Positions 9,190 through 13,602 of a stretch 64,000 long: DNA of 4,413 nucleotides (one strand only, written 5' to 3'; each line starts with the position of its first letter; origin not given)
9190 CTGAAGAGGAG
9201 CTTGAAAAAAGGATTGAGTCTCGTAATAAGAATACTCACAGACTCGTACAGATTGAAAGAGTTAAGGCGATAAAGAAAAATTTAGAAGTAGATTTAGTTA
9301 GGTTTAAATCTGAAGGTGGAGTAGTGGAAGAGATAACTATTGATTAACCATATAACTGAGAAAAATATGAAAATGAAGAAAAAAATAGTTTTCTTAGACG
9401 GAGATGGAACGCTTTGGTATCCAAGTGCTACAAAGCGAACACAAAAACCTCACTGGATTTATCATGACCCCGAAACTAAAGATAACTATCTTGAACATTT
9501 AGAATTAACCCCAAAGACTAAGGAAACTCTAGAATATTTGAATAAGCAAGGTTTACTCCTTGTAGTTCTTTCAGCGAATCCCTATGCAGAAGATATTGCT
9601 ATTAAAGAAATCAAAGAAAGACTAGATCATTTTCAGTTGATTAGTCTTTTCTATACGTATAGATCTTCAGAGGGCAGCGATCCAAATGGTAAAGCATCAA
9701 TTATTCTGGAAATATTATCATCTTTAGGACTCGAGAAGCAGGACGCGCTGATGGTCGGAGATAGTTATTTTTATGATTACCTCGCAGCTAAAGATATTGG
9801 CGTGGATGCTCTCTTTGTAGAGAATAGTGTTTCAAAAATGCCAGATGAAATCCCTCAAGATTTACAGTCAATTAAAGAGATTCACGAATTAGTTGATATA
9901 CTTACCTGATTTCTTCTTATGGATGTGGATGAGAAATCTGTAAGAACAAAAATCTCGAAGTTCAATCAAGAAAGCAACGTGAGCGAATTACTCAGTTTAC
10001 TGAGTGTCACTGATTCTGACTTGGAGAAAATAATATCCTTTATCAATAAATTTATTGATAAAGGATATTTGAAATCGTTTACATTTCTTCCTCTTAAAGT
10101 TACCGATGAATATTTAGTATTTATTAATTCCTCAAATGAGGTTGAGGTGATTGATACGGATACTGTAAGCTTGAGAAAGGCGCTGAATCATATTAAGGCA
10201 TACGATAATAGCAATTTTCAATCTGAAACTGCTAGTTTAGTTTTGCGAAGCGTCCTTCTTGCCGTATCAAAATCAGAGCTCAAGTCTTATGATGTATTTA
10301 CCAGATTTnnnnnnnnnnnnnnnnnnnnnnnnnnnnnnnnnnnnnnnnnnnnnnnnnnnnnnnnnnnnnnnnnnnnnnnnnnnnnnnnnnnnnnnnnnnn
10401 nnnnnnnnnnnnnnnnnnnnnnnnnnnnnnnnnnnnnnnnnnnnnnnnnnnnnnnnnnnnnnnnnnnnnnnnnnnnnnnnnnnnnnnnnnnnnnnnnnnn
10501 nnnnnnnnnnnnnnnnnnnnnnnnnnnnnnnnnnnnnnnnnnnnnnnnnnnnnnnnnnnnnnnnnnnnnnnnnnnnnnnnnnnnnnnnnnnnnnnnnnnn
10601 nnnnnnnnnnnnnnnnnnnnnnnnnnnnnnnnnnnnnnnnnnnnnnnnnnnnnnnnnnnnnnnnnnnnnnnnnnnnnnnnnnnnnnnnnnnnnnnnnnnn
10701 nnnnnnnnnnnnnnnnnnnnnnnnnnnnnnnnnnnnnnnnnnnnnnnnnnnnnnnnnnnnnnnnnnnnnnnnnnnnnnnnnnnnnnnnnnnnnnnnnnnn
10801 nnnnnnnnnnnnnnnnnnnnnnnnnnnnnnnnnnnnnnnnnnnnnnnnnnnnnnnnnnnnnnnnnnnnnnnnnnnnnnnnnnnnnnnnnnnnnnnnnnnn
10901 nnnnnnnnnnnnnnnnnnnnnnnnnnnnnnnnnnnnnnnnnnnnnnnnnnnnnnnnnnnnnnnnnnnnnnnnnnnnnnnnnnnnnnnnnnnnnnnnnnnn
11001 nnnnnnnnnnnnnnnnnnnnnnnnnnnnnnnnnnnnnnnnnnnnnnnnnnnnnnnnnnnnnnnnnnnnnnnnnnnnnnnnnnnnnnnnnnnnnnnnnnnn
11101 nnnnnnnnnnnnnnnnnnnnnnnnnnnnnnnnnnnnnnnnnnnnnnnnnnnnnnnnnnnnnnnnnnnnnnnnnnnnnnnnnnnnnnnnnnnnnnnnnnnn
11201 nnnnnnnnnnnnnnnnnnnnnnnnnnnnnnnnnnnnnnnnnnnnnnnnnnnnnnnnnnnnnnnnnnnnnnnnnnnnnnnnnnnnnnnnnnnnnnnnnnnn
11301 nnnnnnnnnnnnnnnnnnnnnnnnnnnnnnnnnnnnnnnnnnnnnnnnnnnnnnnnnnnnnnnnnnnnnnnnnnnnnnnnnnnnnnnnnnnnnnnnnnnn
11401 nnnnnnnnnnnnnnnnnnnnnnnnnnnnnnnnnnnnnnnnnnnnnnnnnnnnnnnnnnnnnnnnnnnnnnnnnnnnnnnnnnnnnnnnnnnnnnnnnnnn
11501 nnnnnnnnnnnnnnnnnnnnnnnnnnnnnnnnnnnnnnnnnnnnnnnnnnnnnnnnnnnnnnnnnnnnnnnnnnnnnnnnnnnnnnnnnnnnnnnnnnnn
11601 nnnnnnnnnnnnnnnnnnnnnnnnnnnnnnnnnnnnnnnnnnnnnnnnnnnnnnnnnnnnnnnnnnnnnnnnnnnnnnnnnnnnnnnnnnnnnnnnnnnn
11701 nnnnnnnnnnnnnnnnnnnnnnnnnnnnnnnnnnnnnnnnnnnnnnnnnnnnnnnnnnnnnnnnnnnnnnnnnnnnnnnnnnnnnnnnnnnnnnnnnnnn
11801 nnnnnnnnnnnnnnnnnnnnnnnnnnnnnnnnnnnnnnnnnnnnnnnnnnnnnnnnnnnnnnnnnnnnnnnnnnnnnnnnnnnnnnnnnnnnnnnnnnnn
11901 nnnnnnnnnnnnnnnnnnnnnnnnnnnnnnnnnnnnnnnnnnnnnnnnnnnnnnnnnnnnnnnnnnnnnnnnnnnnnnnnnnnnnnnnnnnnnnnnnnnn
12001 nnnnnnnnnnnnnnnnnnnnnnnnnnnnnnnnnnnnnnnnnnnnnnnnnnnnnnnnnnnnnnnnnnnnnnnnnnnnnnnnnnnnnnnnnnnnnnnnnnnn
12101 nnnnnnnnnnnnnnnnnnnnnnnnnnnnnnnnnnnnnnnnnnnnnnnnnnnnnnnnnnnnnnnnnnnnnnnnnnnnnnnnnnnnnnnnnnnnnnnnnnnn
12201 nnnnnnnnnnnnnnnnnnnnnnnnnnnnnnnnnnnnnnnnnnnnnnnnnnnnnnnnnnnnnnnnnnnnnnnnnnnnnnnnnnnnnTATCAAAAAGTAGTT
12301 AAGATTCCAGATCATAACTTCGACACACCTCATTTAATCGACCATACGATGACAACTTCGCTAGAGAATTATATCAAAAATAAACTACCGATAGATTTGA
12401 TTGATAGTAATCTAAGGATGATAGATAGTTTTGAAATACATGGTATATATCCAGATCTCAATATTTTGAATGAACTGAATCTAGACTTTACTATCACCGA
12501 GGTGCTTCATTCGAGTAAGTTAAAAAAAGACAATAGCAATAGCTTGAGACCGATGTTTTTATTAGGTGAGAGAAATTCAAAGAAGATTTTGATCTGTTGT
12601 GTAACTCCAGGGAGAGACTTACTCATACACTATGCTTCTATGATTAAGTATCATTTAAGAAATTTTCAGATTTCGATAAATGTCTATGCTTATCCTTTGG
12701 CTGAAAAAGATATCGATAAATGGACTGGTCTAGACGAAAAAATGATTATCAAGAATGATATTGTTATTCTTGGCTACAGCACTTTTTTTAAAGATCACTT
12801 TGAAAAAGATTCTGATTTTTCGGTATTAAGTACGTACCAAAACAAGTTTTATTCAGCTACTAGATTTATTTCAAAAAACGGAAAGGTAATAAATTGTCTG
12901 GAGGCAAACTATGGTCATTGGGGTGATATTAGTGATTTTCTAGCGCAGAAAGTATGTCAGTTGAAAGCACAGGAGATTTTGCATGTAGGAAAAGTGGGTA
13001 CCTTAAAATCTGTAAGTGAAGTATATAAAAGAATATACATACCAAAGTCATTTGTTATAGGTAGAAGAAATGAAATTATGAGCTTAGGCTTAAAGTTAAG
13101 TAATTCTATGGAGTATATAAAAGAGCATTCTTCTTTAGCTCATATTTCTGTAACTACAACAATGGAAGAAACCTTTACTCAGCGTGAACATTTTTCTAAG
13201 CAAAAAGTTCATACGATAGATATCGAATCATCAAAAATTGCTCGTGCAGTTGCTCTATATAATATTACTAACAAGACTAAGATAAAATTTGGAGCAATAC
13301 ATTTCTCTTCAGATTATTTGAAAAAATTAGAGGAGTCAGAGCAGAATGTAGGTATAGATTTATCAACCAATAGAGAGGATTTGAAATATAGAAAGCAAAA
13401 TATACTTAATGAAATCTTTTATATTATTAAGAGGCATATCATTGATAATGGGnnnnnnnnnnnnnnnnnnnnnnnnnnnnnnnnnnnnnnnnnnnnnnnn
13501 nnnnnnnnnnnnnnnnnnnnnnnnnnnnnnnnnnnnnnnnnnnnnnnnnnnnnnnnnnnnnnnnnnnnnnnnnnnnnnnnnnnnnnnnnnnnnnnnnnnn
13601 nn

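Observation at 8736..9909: Separate kinase and HAD (DxDGT) phosphatase genes resembling a split polynucleotide kinase-phosphatase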

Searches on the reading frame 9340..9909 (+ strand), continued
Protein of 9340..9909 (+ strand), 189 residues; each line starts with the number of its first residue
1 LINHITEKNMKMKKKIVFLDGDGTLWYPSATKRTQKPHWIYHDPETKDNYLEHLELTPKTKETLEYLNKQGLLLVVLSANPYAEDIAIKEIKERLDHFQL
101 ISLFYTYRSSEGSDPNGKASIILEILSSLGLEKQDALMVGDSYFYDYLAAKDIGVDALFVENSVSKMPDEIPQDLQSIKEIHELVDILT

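Call 18: find_encoding_contigs(protein=P0102, flank=7000, max_places=2)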
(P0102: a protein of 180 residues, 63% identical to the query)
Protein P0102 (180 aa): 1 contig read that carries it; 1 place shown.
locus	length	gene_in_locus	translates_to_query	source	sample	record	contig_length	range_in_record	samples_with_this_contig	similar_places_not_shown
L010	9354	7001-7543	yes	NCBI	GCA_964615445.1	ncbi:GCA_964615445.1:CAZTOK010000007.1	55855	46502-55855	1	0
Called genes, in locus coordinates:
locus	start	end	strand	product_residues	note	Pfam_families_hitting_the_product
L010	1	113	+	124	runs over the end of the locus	-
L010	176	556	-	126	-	PF00254:FKBP_C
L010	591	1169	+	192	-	-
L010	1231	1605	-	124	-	-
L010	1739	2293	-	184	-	-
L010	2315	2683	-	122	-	-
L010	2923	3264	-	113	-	-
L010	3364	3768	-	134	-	PF01451:LMWPc (faint)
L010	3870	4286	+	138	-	-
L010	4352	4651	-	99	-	PF03819:MazG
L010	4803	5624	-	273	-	-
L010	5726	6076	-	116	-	-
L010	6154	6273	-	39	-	-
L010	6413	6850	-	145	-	-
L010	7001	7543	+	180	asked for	PF13419:HAD_2, PF00702:Hydrolase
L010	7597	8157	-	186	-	-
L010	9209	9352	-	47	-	?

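Call 29: search_solved_structures(query=A2, max_evalue=1)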
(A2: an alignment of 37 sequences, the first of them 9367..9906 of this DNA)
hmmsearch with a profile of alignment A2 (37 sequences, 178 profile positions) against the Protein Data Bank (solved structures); distinct sequences matched with E-value up to 1: 62 (the best 60 are shown).
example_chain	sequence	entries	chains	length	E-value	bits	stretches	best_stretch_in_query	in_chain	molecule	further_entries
3ib6_A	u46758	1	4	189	8.3e-11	45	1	41-154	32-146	Uncharacterized protein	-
4ygq_A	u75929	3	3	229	1.6e-10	44.1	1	37-174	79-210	Hydrolase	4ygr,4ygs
2om6_A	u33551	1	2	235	2.6e-08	36.8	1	47-177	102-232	Probable phosphoserine phosphatase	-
3pdw_A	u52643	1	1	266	3.6e-07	33.1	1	108-166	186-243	Uncharacterized hydrolase yutF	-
2hoq_A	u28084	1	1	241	3.8e-07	33.1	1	25-150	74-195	Putative HAD-hydrolase PH1655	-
3sd7_A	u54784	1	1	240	4e-07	33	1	45-175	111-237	Putative phosphatase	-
3epr_A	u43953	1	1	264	5.7e-06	29.2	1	107-158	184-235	Hydrolase, haloacid dehalogenase-like family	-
1yv9_A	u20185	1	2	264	6.8e-06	29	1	106-150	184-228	hydrolase, haloacid dehalogenase family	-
1ydf_A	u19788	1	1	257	1.4e-05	28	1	107-161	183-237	hydrolase, haloacid dehalogenase-like family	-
4o8c_A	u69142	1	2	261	2e-05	27.5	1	108-157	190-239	Thermostable NPPase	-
4ift_A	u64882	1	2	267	2.3e-05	27.3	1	109-157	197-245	Thermostable NPPase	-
4ig4_A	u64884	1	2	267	2.3e-05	27.3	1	109-157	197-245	Thermostable NPPase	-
4kn8_A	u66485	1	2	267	2.3e-05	27.3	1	109-157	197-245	Thermostable NPPase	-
3mc1_A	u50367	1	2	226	6.7e-05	25.7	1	49-138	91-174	Predicted phosphatase, HAD family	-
1f5s_A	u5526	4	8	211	6.9e-05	25.7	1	40-170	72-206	PHOSPHOSERINE PHOSPHATASE (PSP) | Phosphoserine Phosphatase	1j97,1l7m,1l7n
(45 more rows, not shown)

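Call 55: search_dna_similar(query=window:9367-9906:+, collection=phages, mode=protein, max_evalue=0.01, max_rows=15)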
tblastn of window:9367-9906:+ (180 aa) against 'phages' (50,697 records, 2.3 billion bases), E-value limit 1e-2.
No match.

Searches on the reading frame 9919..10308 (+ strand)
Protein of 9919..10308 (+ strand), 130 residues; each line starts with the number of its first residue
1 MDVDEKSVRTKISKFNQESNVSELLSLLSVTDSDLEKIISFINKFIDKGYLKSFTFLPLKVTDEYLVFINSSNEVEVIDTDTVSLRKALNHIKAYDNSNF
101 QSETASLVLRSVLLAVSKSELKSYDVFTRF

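Call 25: search_protein_families(library=pfam, proteins=[window:9919-10308:+], max_evalue=10)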
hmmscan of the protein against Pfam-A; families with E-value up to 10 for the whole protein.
window:9919-10308:+ (130 aa): 4 families
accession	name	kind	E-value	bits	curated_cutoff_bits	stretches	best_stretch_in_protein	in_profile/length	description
PF09441.15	Abp2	-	0.013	15.9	25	1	60-102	10-52/171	ARS binding protein 2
PF23302.1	HTH_DNAJC9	-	0.077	13.6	27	1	30-54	32-56/69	DNAJC9 HTH domain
PF09336.16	Vps4_C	-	0.085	13.3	21.3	1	29-45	44-60/61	Vps4 C terminal oligomerisation domain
PF02702.23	KdpD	-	0.096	12.5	26.1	1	68-116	150-198/210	Osmosensitive K+ channel His kinase sensor domain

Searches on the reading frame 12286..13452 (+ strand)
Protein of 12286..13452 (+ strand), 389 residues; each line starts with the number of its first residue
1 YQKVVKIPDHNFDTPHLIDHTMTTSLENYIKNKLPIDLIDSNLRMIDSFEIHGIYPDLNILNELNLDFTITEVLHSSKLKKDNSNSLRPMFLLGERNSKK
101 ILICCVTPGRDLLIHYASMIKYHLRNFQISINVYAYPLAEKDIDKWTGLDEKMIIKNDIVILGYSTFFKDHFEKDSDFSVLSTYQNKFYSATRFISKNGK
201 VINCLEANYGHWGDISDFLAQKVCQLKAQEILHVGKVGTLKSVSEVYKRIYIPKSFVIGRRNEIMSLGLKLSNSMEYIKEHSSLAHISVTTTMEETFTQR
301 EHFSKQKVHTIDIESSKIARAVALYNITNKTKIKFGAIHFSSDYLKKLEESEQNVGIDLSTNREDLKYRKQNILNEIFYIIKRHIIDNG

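Call 25: search_protein_families(library=pfam, proteins=[window:12286-13452:+], max_evalue=10)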
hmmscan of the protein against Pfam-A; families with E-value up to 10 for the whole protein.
window:12286-13452:+ (389 aa): 0 families

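Call 54: search_solved_structures(query=A6, max_evalue=10, show_alignments=2)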
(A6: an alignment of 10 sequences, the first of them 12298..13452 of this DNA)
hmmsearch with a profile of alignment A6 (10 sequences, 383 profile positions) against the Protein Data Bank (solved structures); distinct sequences matched with E-value up to 10: 6.
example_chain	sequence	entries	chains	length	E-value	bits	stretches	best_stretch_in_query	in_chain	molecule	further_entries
5b5u_A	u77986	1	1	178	0.21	13.7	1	99-148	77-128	L-asparaginase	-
5b74_A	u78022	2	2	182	0.21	13.6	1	99-148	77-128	L-asparaginase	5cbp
4nje_A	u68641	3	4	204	0.26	13.4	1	99-148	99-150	L-asparaginase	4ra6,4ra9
1mlb_B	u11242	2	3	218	0.3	13.2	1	160-209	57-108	IGG1-KAPPA D44.1 FAB (HEAVY CHAIN)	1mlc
4q0m_A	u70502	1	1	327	0.58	12.2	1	99-148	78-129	L-asparaginase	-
8p8k_AAA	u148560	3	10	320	1.6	10.8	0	120-161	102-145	Acyl-ACP thioesterase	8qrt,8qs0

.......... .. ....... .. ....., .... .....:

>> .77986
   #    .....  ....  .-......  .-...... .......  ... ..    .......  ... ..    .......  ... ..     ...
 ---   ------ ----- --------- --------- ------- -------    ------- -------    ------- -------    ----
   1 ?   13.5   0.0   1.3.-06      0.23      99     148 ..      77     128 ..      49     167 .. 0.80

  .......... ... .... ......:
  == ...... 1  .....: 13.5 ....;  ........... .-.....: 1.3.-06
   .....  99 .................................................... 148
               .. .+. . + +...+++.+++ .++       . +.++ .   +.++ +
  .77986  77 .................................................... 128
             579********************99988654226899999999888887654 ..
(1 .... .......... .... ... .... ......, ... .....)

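Call 65: predict_structure(alignment_id=A6)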
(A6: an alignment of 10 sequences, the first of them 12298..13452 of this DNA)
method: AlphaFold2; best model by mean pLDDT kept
length: 385 residues; sequences in the alignment: 10
mean_pLDDT: 75.0   pTM: 0.76
mean pLDDT of the five models: 75.0, 73.3, 73.3, 72.0, 67.2
residues with pLDDT >= 90: 87; 70-90: 153; 50-70: 124; < 50: 21
segments of 3 or more residues with pLDDT < 50: 79-81, 265-267, 350-353, 355-358
pLDDT, mean of each block of 10 residues (from residue 1): 80 60 76 91 92 82 90 63 77 94 78 87 91 71 82 90 90 95 88 94 63 79 89 57 58 64 52 51 60 66 66 73 81 63 55 50 72 85 69
secondary structure, 60 per line:
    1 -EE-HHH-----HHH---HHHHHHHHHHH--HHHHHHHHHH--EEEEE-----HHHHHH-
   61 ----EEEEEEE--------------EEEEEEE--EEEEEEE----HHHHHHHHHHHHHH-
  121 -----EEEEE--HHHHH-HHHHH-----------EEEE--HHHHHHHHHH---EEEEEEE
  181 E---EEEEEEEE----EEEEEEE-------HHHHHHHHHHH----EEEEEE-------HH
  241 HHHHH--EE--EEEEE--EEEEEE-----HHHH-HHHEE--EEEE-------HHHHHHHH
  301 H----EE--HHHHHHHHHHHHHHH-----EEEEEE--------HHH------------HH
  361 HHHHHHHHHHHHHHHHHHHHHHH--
elements in order: H19-29 H32-41 E44-48 H54-59 E65-71 E86-92 E95-101 H106-119 E126-130 H133-137 H139-143 E155-158 H161-170 E174-181 E185-192 E197-203 H211-221 E226-231 H239-245 E252-256 E259-264 H270-273 E282-285 H293-301 H310-324 E330-335 H359-383

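Call 68: fold_search(model_id=the predicted structure, library=pdb)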
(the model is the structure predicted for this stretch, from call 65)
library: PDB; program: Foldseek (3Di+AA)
matches with E <= 10: 1559; with E <= 0.001: 358
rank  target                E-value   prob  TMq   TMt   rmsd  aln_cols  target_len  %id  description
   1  2bsx                  1.9e-07  1.00  0.37  0.53   6.8       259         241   14  Crystal structure of the Plasmodium falciparum purine nucleoside phosphorylase complexed with inosine (released 2005-08-18)
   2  5znc                  3.2e-07  1.00  0.39  0.57   6.3       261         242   13  Plasmodium falciparum purine nucleoside phosphorylase in complex with quinine (released 2019-01-16)
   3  3enz_B                4.0e-07  1.00  0.37  0.53   6.8       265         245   13  Arsenolytic structure of Plasmodium falciparum purine nucleoside phosphorylase with hypoxanthine, ribose and arsenate  (released 2009-08-04)
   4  2isc_F                4.0e-07  1.00  0.36  0.55   7.2       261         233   13  Crystal structure of Purine Nucleoside Phosphorylase from Trichomonas vaginalis with DADMe-Imm-A (released 2007-06-05)
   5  3enz_C                4.0e-07  1.00  0.36  0.50   6.9       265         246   14  Arsenolytic structure of Plasmodium falciparum purine nucleoside phosphorylase with hypoxanthine, ribose and arsenate  (released 2009-08-04)
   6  1nw4_A                4.6e-07  1.00  0.38  0.55   6.6       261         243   14  Crystal Structure of Plasmodium falciparum Purine Nucleoside Phosphorylase in complex with ImmH and Sulfate (released 2004-03-16)
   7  3fow_A                4.8e-07  1.00  0.36  0.54   6.6       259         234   13  Plasmodium Purine Nucleoside Phosphorylase V66I-V73I-Y160F Mutant (released 2009-12-29)
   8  1ybf_A                5.1e-07  1.00  0.35  0.52   8.5       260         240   11  Crystal structure of AMP nucleosidase from Bacteroides thetaiotaomicron VPI-5482 (released 2005-01-04)
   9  3enz_A                5.4e-07  1.00  0.38  0.54   6.5       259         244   13  Arsenolytic structure of Plasmodium falciparum purine nucleoside phosphorylase with hypoxanthine, ribose and arsenate  (released 2009-08-04)
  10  1ybf_C                5.8e-07  1.00  0.36  0.54   8.4       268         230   12  Crystal structure of AMP nucleosidase from Bacteroides thetaiotaomicron VPI-5482 (released 2005-01-04)
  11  4tym                  6.1e-07  1.00  0.36  0.54   5.9       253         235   12  Crystal structure of purine nucleoside phosphorylase from Streptococcus agalactiae 2603V/R, NYSGRC Target 030935 (released 2014-07-23)
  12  4bmy_B                6.9e-07  1.00  0.38  0.61   5.1       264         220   13  Structure of futalosine hydrolase mutant of Helicobacter pylori strain 26695 (released 2013-09-11)
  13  3mb8_A                7.3e-07  1.00  0.38  0.53   6.6       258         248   11  Crystal structure of purine nucleoside phosphorylase from toxoplasma gondii in complex with immucillin-H (released 2011-04-06)
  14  6aqu_A                7.8e-07  1.00  0.33  0.53   7.8       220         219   16  Crystal Structure of Plasmodium falciparum purine nucleoside phosphorylase: The M183L mutant (released 2018-03-28)
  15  1t0u_A                7.8e-07  1.00  0.36  0.55   6.5       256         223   10  Crystal structure of E.coli uridine phosphorylase at 2.2 A resolution (Type-A Native) (released 2004-04-27)
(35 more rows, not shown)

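Call 93: find_related_loci(query=A6, collection=metagenome_contigs, flank=7000)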
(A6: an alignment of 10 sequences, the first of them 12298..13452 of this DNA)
Query A6 (385 aa) in metagenome_contigs; peptide patterns used: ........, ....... (x = any residue, [..] = any of these).
108 stretches matched a pattern; 6 encode a relative of the query (tblastn E <= 1e-3); 6 distinct loci.
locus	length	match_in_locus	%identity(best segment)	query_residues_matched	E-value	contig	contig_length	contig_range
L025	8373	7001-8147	80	1-382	0e+0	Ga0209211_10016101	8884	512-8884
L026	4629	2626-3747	60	7-380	4e-161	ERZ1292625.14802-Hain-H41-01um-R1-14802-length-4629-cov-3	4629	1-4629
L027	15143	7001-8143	57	2-382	8e-152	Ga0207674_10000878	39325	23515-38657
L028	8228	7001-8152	53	3-383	3e-134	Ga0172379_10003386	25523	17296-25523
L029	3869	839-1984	48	2-381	8e-126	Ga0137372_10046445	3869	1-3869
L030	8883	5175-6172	74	1-383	5e-117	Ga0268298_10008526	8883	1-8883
